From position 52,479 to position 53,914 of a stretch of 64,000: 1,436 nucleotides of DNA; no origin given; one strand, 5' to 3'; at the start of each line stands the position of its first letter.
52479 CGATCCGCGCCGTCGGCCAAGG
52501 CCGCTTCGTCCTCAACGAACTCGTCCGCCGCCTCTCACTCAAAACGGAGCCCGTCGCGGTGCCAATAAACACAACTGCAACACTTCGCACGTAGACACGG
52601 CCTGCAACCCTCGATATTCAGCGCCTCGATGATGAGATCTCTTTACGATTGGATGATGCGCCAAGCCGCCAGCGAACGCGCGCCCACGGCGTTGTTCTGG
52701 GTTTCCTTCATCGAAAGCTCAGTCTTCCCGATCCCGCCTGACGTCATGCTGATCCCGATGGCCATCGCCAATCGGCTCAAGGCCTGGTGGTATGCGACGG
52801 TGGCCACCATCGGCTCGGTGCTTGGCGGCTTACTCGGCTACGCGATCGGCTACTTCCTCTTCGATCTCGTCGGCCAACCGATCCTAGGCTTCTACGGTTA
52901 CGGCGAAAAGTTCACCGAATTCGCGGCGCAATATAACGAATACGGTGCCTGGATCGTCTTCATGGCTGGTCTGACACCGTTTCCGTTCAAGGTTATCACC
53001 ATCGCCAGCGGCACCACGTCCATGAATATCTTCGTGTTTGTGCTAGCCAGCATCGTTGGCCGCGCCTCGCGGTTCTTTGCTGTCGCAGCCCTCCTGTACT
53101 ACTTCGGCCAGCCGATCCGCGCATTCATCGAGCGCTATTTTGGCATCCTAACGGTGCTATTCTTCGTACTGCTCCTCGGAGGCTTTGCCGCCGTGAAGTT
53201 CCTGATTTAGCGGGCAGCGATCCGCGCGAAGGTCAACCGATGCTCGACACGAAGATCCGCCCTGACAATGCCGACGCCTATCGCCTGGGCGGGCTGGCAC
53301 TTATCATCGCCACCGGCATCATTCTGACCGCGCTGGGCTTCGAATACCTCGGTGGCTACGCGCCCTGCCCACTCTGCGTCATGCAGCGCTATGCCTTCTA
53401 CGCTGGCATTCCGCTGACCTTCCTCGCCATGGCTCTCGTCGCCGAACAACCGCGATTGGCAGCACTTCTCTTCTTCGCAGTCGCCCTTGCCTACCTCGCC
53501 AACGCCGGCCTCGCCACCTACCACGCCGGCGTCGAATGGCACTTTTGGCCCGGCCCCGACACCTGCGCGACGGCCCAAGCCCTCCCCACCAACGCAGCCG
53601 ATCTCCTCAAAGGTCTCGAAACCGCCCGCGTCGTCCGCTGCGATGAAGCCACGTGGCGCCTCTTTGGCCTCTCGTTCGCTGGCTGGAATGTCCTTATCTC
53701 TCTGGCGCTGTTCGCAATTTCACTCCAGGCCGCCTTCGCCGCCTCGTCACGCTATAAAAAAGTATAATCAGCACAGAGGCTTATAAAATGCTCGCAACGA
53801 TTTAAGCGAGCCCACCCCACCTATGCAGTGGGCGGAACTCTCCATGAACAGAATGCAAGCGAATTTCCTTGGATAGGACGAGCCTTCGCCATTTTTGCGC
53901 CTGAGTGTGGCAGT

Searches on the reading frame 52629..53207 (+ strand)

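Call 14: search_protein_families(library=pfam, proteins=[window:52629-53207:+], max_evalue=0.01)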
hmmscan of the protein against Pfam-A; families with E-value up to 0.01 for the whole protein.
window:52629-53207:+ (193 aa): 2 families
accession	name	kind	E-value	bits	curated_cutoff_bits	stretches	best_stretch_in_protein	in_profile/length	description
PF09335.16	VTT_dom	-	5.5e-13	49.9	33.9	1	36-156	2-121/123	VTT domain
PF13488.11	Gly-zipper_Omp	-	0.0064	16.8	25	0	57-76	22-41/46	Glycine zipper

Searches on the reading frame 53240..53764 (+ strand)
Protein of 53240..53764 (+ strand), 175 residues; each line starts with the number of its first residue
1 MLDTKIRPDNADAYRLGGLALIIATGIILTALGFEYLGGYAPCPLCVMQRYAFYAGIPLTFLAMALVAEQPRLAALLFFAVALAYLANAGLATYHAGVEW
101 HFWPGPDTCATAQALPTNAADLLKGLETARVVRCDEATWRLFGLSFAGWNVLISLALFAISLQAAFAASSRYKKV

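Call 9: find_related_loci(query=window:53240-53764:+, collection=genome_contigs, flank=6000)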
Query window:53240-53764:+ (175 aa) in genome_contigs; peptide patterns used: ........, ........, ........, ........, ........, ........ (x = any residue, [..] = any of these).
485 stretches matched a pattern; 340 encode a relative of the query (tblastn E <= 1e-3); the best 80 are kept; 80 distinct loci.
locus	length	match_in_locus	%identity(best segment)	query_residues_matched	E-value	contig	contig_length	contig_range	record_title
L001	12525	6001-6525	91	1-175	7e-104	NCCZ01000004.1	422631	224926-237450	MAG: Hyphomicrobium sp. 12-62-95 04302015_12_scaffold_9, whole genome shotgun sequence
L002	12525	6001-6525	85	1-175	4e-98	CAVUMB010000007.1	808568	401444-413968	MAG: uncultured Alphaproteobacteria bacterium isolate MFD06435.bin.2.170 genome assembly, contig: contig_46983, whole ge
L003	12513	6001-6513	86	1-171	2e-97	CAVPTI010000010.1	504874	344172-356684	MAG: uncultured Alphaproteobacteria bacterium isolate MFD00032.bin.2.233 genome assembly, contig: contig_24299, whole ge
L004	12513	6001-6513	84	1-171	2e-96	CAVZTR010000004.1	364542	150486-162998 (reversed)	MAG: uncultured Alphaproteobacteria bacterium isolate MFD09730.bin.1.57 genome assembly, contig: contig_19448, whole gen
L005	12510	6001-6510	85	1-170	6e-96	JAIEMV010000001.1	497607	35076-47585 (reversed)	MAG: Hyphomicrobium sp. isolate co.spades.CONCOCT.2.5kb_134 c_000000000002, whole genome shotgun sequence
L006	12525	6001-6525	83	1-175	1e-95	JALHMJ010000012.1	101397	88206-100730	MAG: Hyphomicrobium sp. isolate Bin_30_7 c_000000001284, whole genome shotgun sequence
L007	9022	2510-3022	84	1-171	8e-95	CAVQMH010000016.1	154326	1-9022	MAG: uncultured Alphaproteobacteria bacterium isolate MFD00032.bin.2.58 genome assembly, contig: contig_27259, whole gen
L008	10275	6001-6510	84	1-171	1e-94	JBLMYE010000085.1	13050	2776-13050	MAG: Deltaproteobacteria bacterium isolate MAG237 PRJNA957066_bin2_renamed_84, whole genome shotgun sequence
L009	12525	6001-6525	90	1-175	2e-102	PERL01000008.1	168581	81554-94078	MAG: Hyphomicrobium sp. isolate DS3.3.23 DS3_1000014_168581, whole genome shotgun sequence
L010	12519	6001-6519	80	1-174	2e-89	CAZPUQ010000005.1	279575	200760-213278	MAG TPA_asm: uncultured Hyphomicrobium sp. isolate binchicken_co242_273 genome assembly, contig: NODE_114_length_279575_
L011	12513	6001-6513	76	1-171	6e-86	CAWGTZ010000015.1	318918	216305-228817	MAG: uncultured Alphaproteobacteria bacterium isolate MFD09779.bin.1.252 genome assembly, contig: contig_71064, whole ge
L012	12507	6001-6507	70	1-171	9e-78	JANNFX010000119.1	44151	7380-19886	MAG: Hyphomicrobium sp. isolate OTE_75_metabat_254 OTE_75_k141_3198019, whole genome shotgun sequence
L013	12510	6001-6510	72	1-170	4e-76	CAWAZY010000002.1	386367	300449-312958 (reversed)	MAG: uncultured Alphaproteobacteria bacterium isolate MFD09779.bin.1.317 genome assembly, contig: contig_15028, whole ge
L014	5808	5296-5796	63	1-169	5e-70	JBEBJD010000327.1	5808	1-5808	MAG: Hyphomicrobium sp. isolate SF1_10 NODE_9039_length_5808_cov_2.860746, whole genome shotgun sequence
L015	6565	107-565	65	1-154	8e-65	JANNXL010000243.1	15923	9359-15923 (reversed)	MAG: Hyphomicrobium sp. isolate VAR_34_metabat_201 VAR_34_k141_42496, whole genome shotgun sequence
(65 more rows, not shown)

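Call 14: search_protein_families(library=pfam, proteins=[window:53240-53764:+], max_evalue=0.01)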
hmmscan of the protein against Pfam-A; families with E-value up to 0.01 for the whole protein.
window:53240-53764:+ (175 aa): 1 family
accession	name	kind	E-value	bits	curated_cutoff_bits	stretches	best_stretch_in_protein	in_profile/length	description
PF02600.21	DsbB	-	2.1e-32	113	22.1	1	18-162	6-146/148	Disulfide bond formation protein DsbB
